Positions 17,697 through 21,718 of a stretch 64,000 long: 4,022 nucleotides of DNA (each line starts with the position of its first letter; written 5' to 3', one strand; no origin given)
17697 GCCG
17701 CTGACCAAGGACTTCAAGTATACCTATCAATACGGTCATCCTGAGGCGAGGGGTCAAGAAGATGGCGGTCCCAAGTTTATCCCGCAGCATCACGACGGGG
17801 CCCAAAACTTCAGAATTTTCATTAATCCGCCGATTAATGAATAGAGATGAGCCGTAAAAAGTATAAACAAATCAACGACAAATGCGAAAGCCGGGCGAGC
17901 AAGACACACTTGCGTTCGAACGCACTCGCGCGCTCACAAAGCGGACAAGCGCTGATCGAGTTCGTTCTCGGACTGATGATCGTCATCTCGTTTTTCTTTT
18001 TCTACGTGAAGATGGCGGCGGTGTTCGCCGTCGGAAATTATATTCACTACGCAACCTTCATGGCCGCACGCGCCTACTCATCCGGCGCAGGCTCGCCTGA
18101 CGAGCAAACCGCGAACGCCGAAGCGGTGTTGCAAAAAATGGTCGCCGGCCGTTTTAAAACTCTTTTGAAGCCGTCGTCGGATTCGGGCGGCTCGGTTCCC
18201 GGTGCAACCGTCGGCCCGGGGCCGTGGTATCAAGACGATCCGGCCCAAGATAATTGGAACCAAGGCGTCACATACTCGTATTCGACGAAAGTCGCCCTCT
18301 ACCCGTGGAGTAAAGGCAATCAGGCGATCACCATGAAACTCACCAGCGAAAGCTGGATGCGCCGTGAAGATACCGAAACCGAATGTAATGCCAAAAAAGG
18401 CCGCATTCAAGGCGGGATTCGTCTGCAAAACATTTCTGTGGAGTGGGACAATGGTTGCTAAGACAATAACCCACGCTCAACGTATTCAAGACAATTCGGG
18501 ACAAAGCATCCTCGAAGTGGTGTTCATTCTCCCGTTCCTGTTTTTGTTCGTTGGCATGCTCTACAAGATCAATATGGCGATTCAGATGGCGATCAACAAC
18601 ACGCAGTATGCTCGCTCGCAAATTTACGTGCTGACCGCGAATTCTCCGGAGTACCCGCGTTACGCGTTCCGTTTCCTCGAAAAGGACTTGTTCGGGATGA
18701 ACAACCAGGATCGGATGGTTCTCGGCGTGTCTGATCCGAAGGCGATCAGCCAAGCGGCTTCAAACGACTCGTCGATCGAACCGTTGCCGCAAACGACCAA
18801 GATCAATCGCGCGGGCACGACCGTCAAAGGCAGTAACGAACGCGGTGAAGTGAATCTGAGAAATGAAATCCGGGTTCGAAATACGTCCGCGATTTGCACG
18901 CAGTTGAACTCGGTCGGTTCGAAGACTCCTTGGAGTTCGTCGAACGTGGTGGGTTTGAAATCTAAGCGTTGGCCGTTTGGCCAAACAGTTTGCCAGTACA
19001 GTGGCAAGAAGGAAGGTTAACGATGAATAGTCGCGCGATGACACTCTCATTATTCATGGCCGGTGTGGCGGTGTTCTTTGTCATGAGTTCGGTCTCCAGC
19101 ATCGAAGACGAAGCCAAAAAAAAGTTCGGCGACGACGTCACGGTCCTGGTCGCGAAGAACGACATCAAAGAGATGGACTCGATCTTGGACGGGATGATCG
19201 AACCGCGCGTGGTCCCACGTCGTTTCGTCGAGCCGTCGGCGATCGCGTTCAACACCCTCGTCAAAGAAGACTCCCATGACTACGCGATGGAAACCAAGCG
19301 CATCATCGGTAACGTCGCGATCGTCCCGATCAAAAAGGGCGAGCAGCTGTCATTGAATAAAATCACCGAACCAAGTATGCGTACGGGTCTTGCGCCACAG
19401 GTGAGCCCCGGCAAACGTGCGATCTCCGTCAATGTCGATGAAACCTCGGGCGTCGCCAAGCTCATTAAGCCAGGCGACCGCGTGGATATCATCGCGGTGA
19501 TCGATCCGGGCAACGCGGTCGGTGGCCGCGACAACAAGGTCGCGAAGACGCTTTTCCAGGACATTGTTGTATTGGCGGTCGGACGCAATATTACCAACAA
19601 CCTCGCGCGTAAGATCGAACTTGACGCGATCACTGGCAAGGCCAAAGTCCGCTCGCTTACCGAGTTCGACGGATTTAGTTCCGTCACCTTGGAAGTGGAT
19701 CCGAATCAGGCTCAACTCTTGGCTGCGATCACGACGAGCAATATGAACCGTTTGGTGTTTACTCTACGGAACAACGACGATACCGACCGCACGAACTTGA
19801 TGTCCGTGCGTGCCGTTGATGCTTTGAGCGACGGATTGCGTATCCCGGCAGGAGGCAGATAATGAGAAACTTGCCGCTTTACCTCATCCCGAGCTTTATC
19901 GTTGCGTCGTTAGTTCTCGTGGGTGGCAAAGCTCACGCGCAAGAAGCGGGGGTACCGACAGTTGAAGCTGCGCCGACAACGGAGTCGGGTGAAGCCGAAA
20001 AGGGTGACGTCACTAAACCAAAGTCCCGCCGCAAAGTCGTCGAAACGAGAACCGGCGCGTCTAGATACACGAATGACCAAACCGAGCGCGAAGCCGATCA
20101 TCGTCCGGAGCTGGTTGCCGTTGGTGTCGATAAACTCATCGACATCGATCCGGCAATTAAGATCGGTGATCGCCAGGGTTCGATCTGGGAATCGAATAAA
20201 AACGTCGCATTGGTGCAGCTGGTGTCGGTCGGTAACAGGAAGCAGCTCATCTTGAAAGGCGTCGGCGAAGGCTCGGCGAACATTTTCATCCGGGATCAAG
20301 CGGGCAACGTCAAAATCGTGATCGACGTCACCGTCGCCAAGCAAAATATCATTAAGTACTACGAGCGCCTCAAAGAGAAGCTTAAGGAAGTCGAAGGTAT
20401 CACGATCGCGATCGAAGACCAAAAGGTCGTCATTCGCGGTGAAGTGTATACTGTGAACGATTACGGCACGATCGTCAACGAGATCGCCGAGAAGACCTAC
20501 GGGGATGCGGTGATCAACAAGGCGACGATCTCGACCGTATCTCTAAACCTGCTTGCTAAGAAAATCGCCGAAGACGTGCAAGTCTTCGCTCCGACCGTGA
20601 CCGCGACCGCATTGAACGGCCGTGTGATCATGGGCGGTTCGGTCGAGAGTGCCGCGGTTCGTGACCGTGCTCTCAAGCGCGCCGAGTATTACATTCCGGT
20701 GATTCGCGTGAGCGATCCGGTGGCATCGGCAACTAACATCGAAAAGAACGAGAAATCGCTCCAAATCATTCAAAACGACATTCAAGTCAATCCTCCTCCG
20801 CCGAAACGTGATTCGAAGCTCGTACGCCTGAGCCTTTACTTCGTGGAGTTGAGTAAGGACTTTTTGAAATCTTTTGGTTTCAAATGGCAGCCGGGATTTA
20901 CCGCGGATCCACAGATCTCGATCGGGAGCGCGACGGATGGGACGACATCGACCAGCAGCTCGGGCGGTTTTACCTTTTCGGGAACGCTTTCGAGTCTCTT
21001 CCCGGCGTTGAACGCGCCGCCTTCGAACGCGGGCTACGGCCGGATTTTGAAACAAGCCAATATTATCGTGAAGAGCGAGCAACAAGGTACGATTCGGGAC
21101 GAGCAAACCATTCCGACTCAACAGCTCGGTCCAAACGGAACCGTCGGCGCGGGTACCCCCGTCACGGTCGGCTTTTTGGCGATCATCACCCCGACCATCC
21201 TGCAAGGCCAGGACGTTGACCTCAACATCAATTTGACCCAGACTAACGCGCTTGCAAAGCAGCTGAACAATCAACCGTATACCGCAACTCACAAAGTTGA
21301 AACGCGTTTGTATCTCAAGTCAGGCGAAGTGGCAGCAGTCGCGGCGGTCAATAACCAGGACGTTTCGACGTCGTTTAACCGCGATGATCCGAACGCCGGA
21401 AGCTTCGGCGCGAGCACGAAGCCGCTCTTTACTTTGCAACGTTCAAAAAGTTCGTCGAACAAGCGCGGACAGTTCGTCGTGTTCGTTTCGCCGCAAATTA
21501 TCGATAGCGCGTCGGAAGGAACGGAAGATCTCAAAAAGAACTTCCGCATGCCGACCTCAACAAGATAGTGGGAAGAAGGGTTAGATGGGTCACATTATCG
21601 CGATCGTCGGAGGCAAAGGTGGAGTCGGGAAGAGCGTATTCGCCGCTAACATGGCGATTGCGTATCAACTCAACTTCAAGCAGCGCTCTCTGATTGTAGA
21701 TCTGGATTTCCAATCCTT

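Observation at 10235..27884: Tad/Flp-type pilus locus with an embedded FHA/PP2C phospho-signalling module, a candidate Kil-like predation apparatus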

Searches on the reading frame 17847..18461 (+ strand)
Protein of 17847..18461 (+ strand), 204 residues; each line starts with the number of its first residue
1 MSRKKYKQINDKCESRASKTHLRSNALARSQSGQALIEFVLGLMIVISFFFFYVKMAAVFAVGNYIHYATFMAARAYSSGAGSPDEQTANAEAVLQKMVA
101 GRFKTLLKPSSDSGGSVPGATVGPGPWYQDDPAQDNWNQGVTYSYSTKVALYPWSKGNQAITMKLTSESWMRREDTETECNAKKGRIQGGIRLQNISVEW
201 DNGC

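Call 4: search_protein_families(library=pfam, proteins=[window:17847-18461:+], max_evalue=0.01)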
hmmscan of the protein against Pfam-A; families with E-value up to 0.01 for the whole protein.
window:17847-18461:+ (204 aa): 0 families

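Call 9: search_protein_families(library=ncbifam, proteins=[window:17847-18461:+], max_evalue=0.01)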
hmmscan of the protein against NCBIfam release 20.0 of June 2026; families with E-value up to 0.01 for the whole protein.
window:17847-18461:+ (204 aa): 0 families

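Call 70: search_protein_families(library=pfam, proteins=[window:17847-18461:+], max_evalue=5)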
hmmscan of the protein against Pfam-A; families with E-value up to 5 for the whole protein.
window:17847-18461:+ (204 aa): 1 family
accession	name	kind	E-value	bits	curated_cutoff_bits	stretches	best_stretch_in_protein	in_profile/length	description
PF07811.17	TadE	-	0.016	15.8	22.9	1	33-75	1-43/43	TadE-like protein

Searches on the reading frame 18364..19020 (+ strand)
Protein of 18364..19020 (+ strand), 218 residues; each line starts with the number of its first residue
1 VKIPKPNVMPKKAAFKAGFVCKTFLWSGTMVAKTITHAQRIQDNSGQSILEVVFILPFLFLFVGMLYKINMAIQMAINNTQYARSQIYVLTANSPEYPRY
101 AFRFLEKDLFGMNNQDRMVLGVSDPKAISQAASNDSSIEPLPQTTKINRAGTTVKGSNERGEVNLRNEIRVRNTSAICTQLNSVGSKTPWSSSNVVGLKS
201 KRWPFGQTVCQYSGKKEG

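Call 4: search_protein_families(library=pfam, proteins=[window:18364-19020:+], max_evalue=0.01)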
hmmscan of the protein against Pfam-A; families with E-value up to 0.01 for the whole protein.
window:18364-19020:+ (218 aa): 0 families

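Call 9: search_protein_families(library=ncbifam, proteins=[window:18364-19020:+], max_evalue=0.01)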
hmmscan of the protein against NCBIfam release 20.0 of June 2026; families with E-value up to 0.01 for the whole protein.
window:18364-19020:+ (218 aa): 0 families

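Call 70: search_protein_families(library=pfam, proteins=[window:18451-19020:+], max_evalue=5)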
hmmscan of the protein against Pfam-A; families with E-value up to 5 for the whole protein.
window:18451-19020:+ (189 aa): 1 family
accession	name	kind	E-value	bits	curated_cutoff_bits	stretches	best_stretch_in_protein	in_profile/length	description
PF07811.17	TadE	-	0.92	10.1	22.9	1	17-36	1-21/43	TadE-like protein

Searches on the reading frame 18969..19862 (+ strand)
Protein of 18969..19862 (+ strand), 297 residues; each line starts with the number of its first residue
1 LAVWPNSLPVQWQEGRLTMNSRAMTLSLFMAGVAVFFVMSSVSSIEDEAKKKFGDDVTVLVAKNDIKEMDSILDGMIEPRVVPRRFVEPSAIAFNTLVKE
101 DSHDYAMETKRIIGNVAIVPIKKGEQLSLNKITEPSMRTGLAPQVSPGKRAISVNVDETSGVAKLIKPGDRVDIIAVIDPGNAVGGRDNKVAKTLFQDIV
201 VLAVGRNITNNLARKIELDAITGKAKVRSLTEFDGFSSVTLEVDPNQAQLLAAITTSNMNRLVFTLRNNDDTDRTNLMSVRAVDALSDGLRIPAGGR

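Call 5: search_protein_families(library=pfam, proteins=[window:18969-19862:+], max_evalue=0.01)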
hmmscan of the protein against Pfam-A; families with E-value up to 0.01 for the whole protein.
window:18969-19862:+ (297 aa): 2 families
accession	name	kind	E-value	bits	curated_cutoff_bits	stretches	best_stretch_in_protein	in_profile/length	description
PF16976.10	RcpC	-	2e-22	79.7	28.8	1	140-256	2-105/114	Flp pilus assembly protein RcpC/CpaB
PF08666.17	SAF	-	0.0073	17.3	21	0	58-131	2-61/63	SAF domain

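Call 77: search_protein_families(library=ncbifam, proteins=[window:18969-19862:+], max_evalue=0.01)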
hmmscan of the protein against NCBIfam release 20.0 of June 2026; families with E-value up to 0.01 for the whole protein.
window:18969-19862:+ (297 aa): 1 family
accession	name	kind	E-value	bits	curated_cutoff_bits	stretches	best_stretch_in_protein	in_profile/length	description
TIGR03177.1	pilus_cpaB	equivalog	3.1e-40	138.1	71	1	25-276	5-220/262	Flp pilus assembly protein CpaB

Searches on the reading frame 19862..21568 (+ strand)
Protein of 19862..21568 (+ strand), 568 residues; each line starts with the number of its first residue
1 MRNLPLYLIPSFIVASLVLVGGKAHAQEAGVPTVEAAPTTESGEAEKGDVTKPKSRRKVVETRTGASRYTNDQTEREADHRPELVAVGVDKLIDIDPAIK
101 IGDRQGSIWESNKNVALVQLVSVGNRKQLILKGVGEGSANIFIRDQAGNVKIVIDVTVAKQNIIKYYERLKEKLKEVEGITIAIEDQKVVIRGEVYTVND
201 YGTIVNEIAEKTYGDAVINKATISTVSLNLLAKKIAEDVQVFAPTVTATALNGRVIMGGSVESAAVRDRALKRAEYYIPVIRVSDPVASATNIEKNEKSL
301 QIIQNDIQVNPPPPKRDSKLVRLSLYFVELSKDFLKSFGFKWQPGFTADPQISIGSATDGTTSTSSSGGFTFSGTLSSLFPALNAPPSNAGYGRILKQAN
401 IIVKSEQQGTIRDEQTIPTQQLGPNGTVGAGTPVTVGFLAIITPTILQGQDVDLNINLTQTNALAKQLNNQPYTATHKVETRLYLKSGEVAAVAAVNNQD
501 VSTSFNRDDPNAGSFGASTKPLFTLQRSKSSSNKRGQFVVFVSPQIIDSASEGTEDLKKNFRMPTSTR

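Call 5: search_protein_families(library=pfam, proteins=[window:19862-21568:+], max_evalue=0.01)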
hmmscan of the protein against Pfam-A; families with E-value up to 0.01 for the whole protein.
window:19862-21568:+ (568 aa): 2 families
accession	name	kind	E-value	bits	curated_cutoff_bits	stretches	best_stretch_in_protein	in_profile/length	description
PF00263.26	Secretin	-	7.5e-10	39.1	27.5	1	390-547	5-168/169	Bacterial type II and III secretion system protein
PF04972.22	BON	-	0.0016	19.1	27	0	233-275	11-53/69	BON domain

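Call 9: search_protein_families(library=ncbifam, proteins=[window:19862-21568:+], max_evalue=0.01)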
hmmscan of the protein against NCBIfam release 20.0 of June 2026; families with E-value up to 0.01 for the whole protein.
window:19862-21568:+ (568 aa): 0 families
